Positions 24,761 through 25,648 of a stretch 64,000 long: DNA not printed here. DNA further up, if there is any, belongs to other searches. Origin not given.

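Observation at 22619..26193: Two-gene cohesin/dockerin surface module built around six PPC-like repeats, with no glycoside hydrolase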

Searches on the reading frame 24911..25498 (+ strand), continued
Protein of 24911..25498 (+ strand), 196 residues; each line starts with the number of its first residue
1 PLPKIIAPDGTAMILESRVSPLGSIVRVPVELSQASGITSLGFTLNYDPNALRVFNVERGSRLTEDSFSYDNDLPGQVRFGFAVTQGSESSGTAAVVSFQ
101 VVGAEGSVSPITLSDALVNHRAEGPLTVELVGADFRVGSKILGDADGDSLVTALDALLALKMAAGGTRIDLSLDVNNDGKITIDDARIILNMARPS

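Call 82: fold_search(model_id=the predicted structure, library=pdb)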
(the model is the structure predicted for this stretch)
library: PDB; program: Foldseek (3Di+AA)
matches with E <= 10: 1983; with E <= 0.001: 113
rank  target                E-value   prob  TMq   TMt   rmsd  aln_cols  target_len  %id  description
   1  2xdh                  3.3e-12  1.00  0.60  0.82   2.7       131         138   29  Non-cellulosomal cohesin from the hyperthermophilic archaeon Archaeoglobus fulgidus (released 2010-05-26)
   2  2vn6_A                1.4e-11  1.00  0.57  0.71   3.4       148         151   18  The Clostridium cellulolyticum dockerin displays a dual binding mode for its cohesin partner (released 2008-05-13)
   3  6kgf_C                3.1e-11  1.00  0.59  0.76   2.6       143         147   22  Crystal structure of CaDoc0917(R16D)-CaCohA2 complex at pH 8.2 (released 2020-07-08)
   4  5nrm_A                4.4e-11  1.00  0.60  0.79   2.5       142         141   22  Crystal structure of the sixth cohesin from Acetivibrio cellulolyticus' scaffoldin B in complex with Cel5 dockerin S51 (released 2018-01-31)
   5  4dh2_C                4.6e-11  1.00  0.57  0.68   4.5       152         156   20  Crystal structure of Coh-OlpC(Cthe_0452)-Doc435(Cthe_0435) complex: A novel type I Cohesin-Dockerin complex from Clost (released 2012-11-28)
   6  6kgf_A                5.5e-11  1.00  0.59  0.77   2.6       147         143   20  Crystal structure of CaDoc0917(R16D)-CaCohA2 complex at pH 8.2 (released 2020-07-08)
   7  6kge_A                5.9e-11  1.00  0.58  0.77   3.2       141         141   20  Crystal structure of CaDoc0917(R16D)-CaCohA2 complex at pH 5.5 (released 2020-07-08)
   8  6kgc_A                6.2e-11  1.00  0.60  0.78   3.1       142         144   19  Crystal structure of CaDoc0917(R49D)-CaCohA2 complex at pH 5.4 (released 2020-07-08)
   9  4dh2_A                7.0e-11  1.00  0.55  0.66   4.6       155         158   19  Crystal structure of Coh-OlpC(Cthe_0452)-Doc435(Cthe_0435) complex: A novel type I Cohesin-Dockerin complex from Clost (released 2012-11-28)
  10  1g1k_A                1.0e-10  1.00  0.57  0.74   3.4       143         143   18  COHESIN MODULE FROM THE CELLULOSOME OF CLOSTRIDIUM CELLULOLYTICUM (released 2000-11-22)
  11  6kgd_A                1.1e-10  1.00  0.61  0.78   2.5       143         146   20  Crystal structure of CaDoc0917(R49D)-CaCohA2 complex at pH 8.0 (released 2020-07-08)
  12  2vn5_C                1.2e-10  1.00  0.60  0.76   2.8       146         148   18  The Clostridium cellulolyticum dockerin displays a dual binding mode for its cohesin partner (released 2008-05-20)
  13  5nrk_A                1.4e-10  1.00  0.58  0.76   3.0       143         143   23  Crystal structure of the sixth cohesin from Acetivibrio cellulolyticus' scaffoldin B in complex with Cel5 dockerin S15 (released 2018-01-31)
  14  4fl4_I                1.5e-10  1.00  0.62  0.39   2.7       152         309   22  Scaffoldin conformation and dynamics revealed by a ternary complex from the Clostridium thermocellum cellulosome (released 2012-06-27)
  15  4ums                  2.1e-10  1.00  0.57  0.70   5.3       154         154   24  The crystal structure of the seventh ScaB type I cohesin from Pseudobacteroides cellulosolvens (released 2015-05-06)
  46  4u3s_A                3.7e-07  1.00  0.54  0.60   3.5       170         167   14  Crystal structure of Coh3ScaB-XDoc_M1ScaA complex: A N-terminal interface mutant of type II Cohesin-X-Dockerin complex (released 2015-07-29)
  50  4iu3_A                7.8e-07  1.00  0.48  0.44   2.1       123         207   20  Cohesin-dockerin -X domain complex from Ruminococcus flavefacience (released 2013-04-24)
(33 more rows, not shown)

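Call 87: find_encoding_contigs(protein=P0341, flank=5000, max_places=1)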
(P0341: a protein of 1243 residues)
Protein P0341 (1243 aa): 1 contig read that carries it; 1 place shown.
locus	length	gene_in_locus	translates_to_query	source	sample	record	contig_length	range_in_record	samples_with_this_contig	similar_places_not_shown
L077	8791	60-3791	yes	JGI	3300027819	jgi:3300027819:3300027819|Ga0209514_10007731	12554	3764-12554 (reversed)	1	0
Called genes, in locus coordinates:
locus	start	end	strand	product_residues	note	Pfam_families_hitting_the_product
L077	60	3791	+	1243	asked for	PF04773:FecR, PF00963:Cohesin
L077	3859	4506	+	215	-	PF00963:Cohesin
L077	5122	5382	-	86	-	-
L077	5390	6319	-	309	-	PF00378:ECH_1, PF16113:ECH_2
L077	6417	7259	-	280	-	PF00378:ECH_1, PF16113:ECH_2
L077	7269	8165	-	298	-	PF00378:ECH_1, PF16113:ECH_2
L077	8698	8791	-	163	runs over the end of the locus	PF04461:YajQ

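Call 88: find_encoding_contigs(protein=P0376, flank=5000, max_places=1)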
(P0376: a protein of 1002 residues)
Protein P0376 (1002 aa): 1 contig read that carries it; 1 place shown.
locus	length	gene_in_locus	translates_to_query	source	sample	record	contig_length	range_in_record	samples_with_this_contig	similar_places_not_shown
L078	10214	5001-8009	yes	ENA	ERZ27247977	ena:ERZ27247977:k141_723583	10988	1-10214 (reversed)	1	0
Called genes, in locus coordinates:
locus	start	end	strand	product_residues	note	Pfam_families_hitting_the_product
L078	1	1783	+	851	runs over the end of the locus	?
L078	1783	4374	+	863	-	PF00963:Cohesin, PF00404:Dockerin_1 (weak)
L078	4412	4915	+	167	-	PF00963:Cohesin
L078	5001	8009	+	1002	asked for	PF00963:Cohesin, PF00404:Dockerin_1 (faint)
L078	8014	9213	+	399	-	-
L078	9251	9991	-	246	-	PF12773:DZR (weak), PF13240:Zn_Ribbon_1 (faint)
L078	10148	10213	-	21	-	?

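Call 89: find_encoding_contigs(protein=P0285, flank=5000, max_places=1)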
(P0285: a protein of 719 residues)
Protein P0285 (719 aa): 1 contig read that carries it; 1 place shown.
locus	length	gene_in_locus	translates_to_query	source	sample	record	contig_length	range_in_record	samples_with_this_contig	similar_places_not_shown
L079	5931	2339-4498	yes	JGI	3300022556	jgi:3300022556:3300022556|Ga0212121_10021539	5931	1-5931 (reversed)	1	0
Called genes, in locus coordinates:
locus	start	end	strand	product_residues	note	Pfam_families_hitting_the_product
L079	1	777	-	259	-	?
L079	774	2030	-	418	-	PF20969:MASE11, PF13487:HD_5, PF01966:HD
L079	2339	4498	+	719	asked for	PF24517:CBM96, PF00963:Cohesin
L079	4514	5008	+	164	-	PF00963:Cohesin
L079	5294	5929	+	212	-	?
